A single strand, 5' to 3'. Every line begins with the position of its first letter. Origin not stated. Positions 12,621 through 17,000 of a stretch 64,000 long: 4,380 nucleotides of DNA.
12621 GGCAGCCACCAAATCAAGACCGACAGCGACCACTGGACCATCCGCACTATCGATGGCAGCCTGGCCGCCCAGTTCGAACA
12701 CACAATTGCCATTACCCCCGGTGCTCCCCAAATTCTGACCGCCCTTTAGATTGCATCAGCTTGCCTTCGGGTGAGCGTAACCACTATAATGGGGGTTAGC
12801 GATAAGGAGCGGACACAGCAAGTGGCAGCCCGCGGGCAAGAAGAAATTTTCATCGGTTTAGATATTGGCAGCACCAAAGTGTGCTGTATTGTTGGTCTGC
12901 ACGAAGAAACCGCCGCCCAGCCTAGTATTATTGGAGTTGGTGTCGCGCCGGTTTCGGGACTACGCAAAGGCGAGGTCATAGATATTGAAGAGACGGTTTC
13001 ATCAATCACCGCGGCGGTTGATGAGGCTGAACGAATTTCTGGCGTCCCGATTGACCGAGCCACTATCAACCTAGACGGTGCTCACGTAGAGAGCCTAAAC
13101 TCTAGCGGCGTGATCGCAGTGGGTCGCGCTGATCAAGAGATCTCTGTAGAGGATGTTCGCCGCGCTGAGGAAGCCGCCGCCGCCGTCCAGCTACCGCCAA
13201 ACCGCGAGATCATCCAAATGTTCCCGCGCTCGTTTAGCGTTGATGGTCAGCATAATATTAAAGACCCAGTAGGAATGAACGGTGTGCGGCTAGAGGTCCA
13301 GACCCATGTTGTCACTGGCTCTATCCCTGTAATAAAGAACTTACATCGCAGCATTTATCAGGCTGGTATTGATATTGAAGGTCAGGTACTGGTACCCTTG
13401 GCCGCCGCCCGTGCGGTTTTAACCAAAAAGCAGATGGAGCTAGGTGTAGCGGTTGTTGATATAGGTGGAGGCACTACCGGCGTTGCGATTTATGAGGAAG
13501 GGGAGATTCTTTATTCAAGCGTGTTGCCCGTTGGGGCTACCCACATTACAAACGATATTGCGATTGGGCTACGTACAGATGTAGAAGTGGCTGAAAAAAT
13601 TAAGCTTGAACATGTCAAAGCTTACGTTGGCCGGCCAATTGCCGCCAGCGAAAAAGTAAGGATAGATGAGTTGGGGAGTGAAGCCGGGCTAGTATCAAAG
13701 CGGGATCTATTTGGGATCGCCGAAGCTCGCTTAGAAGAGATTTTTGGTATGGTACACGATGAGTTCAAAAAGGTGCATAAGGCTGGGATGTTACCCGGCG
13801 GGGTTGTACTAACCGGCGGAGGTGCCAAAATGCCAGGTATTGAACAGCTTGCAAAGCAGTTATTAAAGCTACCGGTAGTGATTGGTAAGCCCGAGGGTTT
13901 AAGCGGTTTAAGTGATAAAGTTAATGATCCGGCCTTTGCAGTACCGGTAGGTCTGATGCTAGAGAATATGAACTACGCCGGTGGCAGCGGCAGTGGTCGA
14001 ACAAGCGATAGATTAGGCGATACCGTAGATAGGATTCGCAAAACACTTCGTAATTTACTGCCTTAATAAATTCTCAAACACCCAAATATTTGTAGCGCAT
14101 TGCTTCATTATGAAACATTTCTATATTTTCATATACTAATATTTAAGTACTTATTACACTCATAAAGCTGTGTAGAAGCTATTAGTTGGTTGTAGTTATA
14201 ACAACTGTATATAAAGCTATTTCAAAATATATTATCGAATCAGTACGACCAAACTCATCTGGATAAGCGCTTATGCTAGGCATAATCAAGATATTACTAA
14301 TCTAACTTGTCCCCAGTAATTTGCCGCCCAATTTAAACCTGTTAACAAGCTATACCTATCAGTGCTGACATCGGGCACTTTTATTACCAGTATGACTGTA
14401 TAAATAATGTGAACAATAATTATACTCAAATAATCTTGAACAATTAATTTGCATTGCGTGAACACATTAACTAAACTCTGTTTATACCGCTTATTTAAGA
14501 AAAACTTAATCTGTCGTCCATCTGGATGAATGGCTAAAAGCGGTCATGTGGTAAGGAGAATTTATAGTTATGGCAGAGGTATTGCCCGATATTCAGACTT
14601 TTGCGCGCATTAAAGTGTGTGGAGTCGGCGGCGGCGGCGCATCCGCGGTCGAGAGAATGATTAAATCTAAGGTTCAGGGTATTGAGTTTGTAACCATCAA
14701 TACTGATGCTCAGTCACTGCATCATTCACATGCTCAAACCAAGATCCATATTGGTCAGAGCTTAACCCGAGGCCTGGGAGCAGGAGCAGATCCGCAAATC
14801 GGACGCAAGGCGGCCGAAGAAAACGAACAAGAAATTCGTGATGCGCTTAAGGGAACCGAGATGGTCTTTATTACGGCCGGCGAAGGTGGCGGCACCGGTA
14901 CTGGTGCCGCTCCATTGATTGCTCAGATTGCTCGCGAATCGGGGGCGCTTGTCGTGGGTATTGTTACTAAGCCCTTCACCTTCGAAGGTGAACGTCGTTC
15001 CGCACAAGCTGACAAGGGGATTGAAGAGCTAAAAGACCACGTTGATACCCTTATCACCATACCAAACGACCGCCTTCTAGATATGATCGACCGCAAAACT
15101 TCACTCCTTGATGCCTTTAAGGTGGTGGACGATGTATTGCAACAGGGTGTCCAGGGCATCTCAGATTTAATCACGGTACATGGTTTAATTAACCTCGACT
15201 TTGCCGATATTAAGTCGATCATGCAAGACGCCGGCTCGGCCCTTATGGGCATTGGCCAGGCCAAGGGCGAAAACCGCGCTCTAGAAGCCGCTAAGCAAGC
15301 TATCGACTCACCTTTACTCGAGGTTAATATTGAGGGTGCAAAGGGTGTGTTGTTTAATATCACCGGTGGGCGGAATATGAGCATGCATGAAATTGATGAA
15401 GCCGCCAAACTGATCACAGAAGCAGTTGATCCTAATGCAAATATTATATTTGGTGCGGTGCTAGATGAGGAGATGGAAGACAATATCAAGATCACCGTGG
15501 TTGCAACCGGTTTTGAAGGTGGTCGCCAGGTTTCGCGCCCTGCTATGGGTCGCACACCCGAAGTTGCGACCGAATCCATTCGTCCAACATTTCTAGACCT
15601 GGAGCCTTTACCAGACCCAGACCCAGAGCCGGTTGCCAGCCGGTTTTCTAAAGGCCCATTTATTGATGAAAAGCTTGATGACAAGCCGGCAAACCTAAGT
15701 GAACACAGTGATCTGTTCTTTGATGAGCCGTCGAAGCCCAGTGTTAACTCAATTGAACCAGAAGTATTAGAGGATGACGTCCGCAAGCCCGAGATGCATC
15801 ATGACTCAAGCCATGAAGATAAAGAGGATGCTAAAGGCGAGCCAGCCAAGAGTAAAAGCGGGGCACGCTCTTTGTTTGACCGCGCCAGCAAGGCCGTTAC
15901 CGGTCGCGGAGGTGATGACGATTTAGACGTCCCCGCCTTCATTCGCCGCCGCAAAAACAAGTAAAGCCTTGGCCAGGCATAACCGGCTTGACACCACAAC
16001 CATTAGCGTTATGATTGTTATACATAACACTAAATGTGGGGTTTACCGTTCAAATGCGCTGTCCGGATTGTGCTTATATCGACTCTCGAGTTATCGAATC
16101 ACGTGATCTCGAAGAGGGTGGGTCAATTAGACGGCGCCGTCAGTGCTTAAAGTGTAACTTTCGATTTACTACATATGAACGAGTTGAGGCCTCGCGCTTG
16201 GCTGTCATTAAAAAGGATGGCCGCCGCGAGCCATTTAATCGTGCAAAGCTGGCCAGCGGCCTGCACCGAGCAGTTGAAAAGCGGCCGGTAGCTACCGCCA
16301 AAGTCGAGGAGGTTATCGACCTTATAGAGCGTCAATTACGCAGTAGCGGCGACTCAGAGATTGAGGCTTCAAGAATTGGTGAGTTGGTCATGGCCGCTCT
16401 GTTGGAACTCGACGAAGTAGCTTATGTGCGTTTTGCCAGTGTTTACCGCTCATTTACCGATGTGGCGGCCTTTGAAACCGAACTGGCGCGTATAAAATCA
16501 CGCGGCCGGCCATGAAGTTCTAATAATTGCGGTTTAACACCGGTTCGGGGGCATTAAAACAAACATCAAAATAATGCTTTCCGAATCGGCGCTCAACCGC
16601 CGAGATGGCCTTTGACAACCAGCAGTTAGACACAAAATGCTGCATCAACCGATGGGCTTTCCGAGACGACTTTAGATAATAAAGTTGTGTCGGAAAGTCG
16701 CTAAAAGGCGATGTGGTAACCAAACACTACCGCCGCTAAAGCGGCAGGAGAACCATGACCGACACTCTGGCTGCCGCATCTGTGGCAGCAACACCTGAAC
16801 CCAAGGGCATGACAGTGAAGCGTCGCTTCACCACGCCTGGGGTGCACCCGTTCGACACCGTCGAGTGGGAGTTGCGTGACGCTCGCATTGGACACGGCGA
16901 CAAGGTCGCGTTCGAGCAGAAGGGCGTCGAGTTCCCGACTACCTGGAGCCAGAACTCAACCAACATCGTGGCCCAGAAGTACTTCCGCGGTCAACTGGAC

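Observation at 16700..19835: Class II (B12-dependent) ribonucleotide reductase nrdJ in a high-G+C island, downstream of a native-G+C nrdR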

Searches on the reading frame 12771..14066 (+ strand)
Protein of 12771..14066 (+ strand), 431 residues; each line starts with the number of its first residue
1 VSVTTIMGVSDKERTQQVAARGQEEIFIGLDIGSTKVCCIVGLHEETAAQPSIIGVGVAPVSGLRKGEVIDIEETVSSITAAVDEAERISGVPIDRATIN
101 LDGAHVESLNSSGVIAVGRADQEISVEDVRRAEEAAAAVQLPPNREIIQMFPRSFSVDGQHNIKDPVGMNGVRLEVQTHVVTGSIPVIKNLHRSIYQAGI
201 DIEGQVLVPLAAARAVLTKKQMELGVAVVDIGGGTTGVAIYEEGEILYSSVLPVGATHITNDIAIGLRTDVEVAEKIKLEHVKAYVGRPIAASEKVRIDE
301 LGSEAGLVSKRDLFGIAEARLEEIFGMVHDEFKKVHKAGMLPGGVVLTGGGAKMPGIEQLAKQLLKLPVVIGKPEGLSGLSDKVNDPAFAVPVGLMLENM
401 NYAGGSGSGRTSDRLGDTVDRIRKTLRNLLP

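Call 9: search_protein_families(library=pfam, proteins=[window:12771-14066:+])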
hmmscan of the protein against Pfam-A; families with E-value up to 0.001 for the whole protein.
window:12771-14066:+ (431 aa): 6 families
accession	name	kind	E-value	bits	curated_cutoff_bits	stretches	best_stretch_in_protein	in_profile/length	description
PF14450.12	FtsA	-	1.2e-36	126.3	31.8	2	227-394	1-127/127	Cell division protein FtsA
PF02491.25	SHS2_FTSA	-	2.2e-28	98.9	25.4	1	103-182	1-79/79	SHS2 domain inserted in FTSA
PF06723.19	MreB_Mbl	-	9.3e-10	38.3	27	1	223-373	144-305/327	MreB/Mbl protein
PF11104.14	PilM_2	-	1.4e-08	34.6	27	1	212-280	168-236/340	Type IV pilus assembly protein PilM;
PF06277.17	EutA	-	7.9e-06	25.4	27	1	198-263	119-182/475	Ethanolamine utilisation protein EutA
PF02541.22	Ppx-GppA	-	0.00072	19.5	27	0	223-263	111-151/285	Ppx/GppA phosphatase family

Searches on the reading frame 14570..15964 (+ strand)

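Call 9: search_protein_families(library=pfam, proteins=[window:14570-15964:+])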
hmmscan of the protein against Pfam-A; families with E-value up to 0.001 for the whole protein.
window:14570-15964:+ (464 aa): 3 families
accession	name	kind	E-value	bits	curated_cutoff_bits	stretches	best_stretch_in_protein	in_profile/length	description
PF00091.31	Tubulin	-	1.2e-49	169.6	33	1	13-173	1-189/190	Tubulin/FtsZ family, GTPase domain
PF12327.13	FtsZ_C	-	2.8e-38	130.6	27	1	222-316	1-95/95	FtsZ family, C-terminal domain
PF04055.27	Radical_SAM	-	0.00099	19.8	29.5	0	82-208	30-155/166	Radical SAM superfamily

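Call 69: search_protein_families(library=pfam, proteins=[L169:5208-7358:+], max_evalue=0.01)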
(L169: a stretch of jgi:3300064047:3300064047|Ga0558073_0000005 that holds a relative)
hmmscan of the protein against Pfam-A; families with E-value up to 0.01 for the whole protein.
L169:5208-7358:+ (717 aa): 3 families
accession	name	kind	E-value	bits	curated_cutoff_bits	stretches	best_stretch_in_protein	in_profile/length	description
PF17975.6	RNR_Alpha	-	7.5e-25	87.8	26.4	1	55-158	3-101/101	Ribonucleotide reductase alpha domain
PF21995.1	RNR-II_ins_dom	-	6.8e-11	42.8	27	1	214-279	28-97/107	B12-dependent ribonucleotide reductase, insertion domain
PF02867.20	Ribonuc_red_lgC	-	6.7e-08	32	23.9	1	403-484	203-295/523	Ribonucleotide reductase, barrel domain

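Call 72: search_protein_families(library=ncbifam, proteins=[L169:5208-7358:+])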
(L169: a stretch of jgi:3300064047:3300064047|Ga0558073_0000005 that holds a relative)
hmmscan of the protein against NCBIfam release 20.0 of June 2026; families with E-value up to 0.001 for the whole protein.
L169:5208-7358:+ (717 aa): 3 families
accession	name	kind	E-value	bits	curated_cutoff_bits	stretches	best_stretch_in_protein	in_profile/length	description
TIGR02505.1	RTPR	equivalog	6.5e-101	338.6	340.05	2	225-711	180-723/724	ribonucleoside-triphosphate reductase, adenosylcobalamin-dependent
TIGR02504.1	NrdJ_Z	equivalog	4.5e-19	68.5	399.95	1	370-484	242-363/606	adenosylcobalamin-dependent ribonucleoside-diphosphate reductase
NF006417.0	PRK08665.1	equivalog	1e-08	33.9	961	1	368-484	241-360/759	vitamin B12-dependent ribonucleotide reductase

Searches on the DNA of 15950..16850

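Call 47: search_rna_families(source=window, start=15950, end=16850, threshold=evalue, max_evalue=10)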
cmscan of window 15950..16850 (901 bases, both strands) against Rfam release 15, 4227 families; matches with E-value up to 10: 3.
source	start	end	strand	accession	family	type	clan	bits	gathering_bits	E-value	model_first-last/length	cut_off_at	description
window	15981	16050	-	RF04201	MIR7510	Gene; miRNA;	-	17.5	93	2.3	1-79/79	no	MIR7510 microRNA precursor family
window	16529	16600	+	RF00895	mir-786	Gene; miRNA;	-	17.2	93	1.5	1-90/90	no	mir-786 microRNA precursor family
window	16655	16697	-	RF03722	MIR4378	Gene; miRNA;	-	16.5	90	6.6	25-69/91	no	MIR4378 microRNA precursor family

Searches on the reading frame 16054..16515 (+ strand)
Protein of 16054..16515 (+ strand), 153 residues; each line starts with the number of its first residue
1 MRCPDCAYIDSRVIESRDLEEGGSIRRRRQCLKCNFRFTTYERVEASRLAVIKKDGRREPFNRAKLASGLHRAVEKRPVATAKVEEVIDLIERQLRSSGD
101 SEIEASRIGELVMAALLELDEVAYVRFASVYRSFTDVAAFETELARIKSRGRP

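Call 9: search_protein_families(library=pfam, proteins=[window:16054-16515:+])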
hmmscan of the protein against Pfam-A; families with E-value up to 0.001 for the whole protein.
window:16054-16515:+ (153 aa): 2 families
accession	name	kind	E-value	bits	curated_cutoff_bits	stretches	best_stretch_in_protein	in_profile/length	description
PF03477.21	ATP-cone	-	1.8e-23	83.3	25.8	1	50-136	2-87/88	ATP cone domain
PF22811.2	Zn_ribbon_NrdR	-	5.5e-19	68.3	27.2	1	1-42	1-42/42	Transcriptional repressor NrdR-like, N-terminal domain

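Call 27: find_related_loci(query=window:16054-16512:+, collection=metagenome_contigs, flank=8000)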
Query window:16054-16512:+ (153 aa) in metagenome_contigs; peptide patterns used: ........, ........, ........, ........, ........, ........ (x = any residue, [..] = any of these).
600 stretches matched a pattern (row limit reached: there are more); 575 encode a relative of the query (tblastn E <= 1e-3); the best 80 are kept; 80 distinct loci.
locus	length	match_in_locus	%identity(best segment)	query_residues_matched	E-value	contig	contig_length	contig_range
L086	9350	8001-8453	59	1-151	2e-54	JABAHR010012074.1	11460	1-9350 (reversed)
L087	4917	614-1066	59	1-151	1e-54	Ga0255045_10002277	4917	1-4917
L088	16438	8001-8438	59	1-147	4e-54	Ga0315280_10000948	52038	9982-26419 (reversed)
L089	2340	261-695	59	1-147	2e-54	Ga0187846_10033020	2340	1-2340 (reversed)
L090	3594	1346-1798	57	1-151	1e-53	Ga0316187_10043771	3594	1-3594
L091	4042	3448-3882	58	1-147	1e-53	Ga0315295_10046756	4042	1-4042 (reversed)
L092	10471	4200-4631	57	1-144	1e-52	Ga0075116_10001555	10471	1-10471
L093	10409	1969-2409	56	1-147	3e-52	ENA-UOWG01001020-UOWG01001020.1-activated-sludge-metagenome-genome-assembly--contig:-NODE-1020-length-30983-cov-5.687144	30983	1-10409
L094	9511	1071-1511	56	1-147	3e-52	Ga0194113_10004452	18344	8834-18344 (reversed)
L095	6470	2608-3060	56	1-151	6e-52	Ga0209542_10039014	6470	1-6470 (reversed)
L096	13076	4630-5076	58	1-149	4e-52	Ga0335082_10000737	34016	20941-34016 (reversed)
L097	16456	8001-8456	55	1-152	3e-52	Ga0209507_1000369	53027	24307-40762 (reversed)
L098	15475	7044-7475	57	1-144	1e-51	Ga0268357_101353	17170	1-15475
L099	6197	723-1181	54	1-153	1e-51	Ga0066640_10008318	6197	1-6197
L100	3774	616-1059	58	1-148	7e-52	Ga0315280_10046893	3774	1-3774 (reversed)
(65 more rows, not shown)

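Call 69: search_protein_families(library=pfam, proteins=[L169:5208-7358:+], max_evalue=0.01)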
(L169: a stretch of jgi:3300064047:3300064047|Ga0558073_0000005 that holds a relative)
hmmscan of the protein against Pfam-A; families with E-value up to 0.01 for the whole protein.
L169:5208-7358:+ (717 aa): 3 families
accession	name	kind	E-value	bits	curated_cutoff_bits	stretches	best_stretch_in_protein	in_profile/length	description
PF17975.6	RNR_Alpha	-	7.5e-25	87.8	26.4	1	55-158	3-101/101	Ribonucleotide reductase alpha domain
PF21995.1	RNR-II_ins_dom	-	6.8e-11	42.8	27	1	214-279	28-97/107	B12-dependent ribonucleotide reductase, insertion domain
PF02867.20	Ribonuc_red_lgC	-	6.7e-08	32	23.9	1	403-484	203-295/523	Ribonucleotide reductase, barrel domain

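Call 72: search_protein_families(library=ncbifam, proteins=[window:16054-16512:+, L169:5208-7358:+])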
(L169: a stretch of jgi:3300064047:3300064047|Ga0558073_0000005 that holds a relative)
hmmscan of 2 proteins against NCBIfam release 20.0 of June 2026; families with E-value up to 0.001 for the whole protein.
window:16054-16512:+ (153 aa): 3 families
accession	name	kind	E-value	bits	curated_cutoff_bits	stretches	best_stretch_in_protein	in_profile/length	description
TIGR00244.1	TIGR00244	equivalog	2e-58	196.6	124.65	1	1-146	1-146/147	transcriptional regulator NrdR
NF006732.0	PRK09263.1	equivalog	3.4e-05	22.5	657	1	49-138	3-91/712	anaerobic ribonucleoside-triphosphate reductase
NF005497.0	PRK07111.1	equivalog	0.00021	19.8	764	1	49-133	3-89/746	anaerobic ribonucleoside triphosphate reductase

L169:5208-7358:+ (717 aa): 3 families
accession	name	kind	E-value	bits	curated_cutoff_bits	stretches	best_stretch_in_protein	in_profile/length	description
TIGR02505.1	RTPR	equivalog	6.5e-101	338.6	340.05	2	225-711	180-723/724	ribonucleoside-triphosphate reductase, adenosylcobalamin-dependent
TIGR02504.1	NrdJ_Z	equivalog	4.5e-19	68.5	399.95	1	370-484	242-363/606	adenosylcobalamin-dependent ribonucleoside-diphosphate reductase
NF006417.0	PRK08665.1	equivalog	1e-08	33.9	961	1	368-484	241-360/759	vitamin B12-dependent ribonucleotide reductase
